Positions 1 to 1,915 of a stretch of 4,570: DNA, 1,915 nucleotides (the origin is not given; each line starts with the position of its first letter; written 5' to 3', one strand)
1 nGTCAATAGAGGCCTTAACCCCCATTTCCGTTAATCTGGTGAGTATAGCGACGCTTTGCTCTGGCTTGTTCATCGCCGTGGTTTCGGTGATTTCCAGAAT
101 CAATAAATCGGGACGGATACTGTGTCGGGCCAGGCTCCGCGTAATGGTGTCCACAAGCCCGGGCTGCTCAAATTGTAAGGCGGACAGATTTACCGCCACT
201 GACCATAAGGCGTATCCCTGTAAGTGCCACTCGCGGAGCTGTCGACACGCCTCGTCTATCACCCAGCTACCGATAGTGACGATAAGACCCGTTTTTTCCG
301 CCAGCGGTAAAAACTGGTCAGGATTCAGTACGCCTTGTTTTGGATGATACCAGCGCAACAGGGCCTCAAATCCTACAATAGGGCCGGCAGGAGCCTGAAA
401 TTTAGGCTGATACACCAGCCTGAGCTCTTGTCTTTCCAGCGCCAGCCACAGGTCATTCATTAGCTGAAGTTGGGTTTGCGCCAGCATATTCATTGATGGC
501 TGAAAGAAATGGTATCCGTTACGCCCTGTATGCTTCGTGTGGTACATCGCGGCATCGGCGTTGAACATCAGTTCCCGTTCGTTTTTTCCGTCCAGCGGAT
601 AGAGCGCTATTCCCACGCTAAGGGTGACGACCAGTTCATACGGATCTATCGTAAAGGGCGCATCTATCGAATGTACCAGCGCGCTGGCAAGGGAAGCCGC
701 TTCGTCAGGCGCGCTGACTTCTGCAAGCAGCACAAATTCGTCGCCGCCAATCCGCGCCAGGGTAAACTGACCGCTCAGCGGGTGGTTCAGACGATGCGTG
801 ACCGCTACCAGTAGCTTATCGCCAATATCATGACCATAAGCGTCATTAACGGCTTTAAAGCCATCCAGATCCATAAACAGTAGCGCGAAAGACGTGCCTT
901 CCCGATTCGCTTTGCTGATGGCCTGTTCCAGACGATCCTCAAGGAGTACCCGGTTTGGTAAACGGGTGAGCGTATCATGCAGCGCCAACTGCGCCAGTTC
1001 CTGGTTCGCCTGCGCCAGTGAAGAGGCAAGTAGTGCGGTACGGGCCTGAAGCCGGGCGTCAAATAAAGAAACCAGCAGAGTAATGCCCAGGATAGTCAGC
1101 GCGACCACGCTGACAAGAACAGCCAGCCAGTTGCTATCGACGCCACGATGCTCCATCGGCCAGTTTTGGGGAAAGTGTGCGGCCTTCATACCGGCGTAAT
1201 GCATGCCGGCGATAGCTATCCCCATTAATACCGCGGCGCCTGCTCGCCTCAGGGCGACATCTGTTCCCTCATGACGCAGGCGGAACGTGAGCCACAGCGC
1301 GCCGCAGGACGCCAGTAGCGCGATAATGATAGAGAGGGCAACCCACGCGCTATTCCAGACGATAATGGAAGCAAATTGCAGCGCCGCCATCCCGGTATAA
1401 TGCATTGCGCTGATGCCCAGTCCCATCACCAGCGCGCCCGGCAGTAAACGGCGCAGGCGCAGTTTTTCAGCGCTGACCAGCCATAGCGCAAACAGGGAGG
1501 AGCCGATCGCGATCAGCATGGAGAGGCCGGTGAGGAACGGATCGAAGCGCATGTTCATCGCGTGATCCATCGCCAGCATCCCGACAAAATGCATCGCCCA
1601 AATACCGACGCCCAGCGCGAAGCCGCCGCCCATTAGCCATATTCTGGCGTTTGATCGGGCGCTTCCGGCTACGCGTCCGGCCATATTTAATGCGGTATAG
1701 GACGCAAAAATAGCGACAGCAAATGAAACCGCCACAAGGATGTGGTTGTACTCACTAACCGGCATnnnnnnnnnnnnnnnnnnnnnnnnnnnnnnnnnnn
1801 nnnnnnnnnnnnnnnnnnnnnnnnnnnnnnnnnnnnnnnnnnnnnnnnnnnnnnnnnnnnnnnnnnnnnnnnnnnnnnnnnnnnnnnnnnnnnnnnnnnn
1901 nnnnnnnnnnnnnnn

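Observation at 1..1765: The largest gene in the window is invisible to the ORF track; it is an MHYT-GGDEF-EAL c-di-GMP protein with both catalytic motifs intact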

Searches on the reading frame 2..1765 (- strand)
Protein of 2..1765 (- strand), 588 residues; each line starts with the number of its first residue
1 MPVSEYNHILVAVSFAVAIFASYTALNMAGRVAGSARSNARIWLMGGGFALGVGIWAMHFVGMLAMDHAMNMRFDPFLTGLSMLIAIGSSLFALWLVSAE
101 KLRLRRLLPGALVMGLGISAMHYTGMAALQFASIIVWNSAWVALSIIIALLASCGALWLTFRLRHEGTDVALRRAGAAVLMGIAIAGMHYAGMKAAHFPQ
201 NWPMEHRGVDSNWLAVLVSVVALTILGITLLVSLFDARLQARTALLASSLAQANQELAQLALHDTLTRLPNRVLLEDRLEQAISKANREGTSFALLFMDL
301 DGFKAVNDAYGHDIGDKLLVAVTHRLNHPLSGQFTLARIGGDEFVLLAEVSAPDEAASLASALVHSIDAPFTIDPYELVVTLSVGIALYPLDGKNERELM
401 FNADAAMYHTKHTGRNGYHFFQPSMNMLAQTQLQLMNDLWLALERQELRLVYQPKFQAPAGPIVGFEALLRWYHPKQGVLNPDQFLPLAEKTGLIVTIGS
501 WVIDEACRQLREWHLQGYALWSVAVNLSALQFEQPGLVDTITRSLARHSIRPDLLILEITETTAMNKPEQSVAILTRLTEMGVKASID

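Call 3: search_protein_families(library=pfam, proteins=[window:2-1765:-], max_evalue=0.01)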
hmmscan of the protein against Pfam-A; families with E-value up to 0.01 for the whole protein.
window:2-1765:- (588 aa): 4 families
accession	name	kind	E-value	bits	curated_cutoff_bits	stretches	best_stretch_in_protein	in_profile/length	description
PF03707.21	MHYT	-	3.1e-46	155.6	21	4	52-108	1-57/59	Bacterial signalling protein N terminal repeat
PF00990.26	GGDEF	-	1.2e-43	149.1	23.8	1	261-416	1-160/161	Diguanylate cyclase, GGDEF domain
PF00563.25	EAL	-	2.6e-36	125.6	31.3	1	438-588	3-152/236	EAL domain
PF03419.18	Peptidase_U4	-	0.0095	15.7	28.4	1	98-265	26-167/284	Sporulation factor SpoIIGA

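Call 4: search_protein_families(library=ncbifam, proteins=[window:2-1765:-], max_evalue=0.01)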
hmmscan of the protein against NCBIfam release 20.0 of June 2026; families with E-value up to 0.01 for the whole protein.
window:2-1765:- (588 aa): 25 families
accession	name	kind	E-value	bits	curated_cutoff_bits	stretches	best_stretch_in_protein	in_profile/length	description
NF045675.1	PhdiestaseDibA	equivalog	1.1e-108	364.2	980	1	248-588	190-531/623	phosphodiesterase DibA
NF008467.0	PRK11359.1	equivalog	4.1e-81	273.1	857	1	245-588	360-698/800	oxygen-sensing cyclic-di-GMP phosphodiesterase DosP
NF053781.1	cdiGMPphdstlr2612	equivalog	7.6e-79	265.7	1600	1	248-588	827-1171/1268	Tlr1612 family c-di-GMP phosphodiesterase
NF007474.0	PRK10060.1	equivalog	2e-77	260.9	782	1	252-588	228-560/663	cyclic di-GMP phosphodiesterase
NF038348.1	T2SS_HK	subfamily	3.6e-64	217.2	450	1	6-246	5-251/574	histidine kinase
NF008807.1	PRK11829.1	equivalog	1.2e-55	188.9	733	1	249-588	230-568/670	biofilm formation regulator HmsP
NF052458.1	PhdiestGepA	equivalog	5e-54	183.8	1200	1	246-588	410-747/840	phosphodiesterase GepA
NF007298.0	PRK09776.1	equivalog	6.9e-53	179.8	1135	1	254-586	677-1010/1111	diguanylate cyclase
NF007423.1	PRK09966.1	equivalog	1.9e-50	171.9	325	1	247-411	225-390/390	diguanylate cyclase DgcN/YfiN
NF038266.1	diguan_SiaD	equivalog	1.3e-39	136.1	290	1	249-416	82-250/252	biofilm regulation diguanylate cyclase SiaD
TIGR00254.1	GGDEF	domain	3.9e-39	134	37.4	1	257-419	1-165/168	diguanylate cyclase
NF007135.0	PRK09581.1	equivalog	6.9e-34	117.4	474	1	239-416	270-450/457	PleD family two-component system response regulator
NF051473.1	DigCycDgcsShew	equivalog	1.3e-33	116.6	400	1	237-419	109-289/291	diguanylate cyclase DgcS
NF007380.0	PRK09894.1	equivalog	3.5e-32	112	256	1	239-422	106-288/296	diguanylate cyclase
NF045673.1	c-di-GMPRcptLapD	equivalog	7.6e-26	90.6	1020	1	250-586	225-558/647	cyclic di-GMP receptor LapD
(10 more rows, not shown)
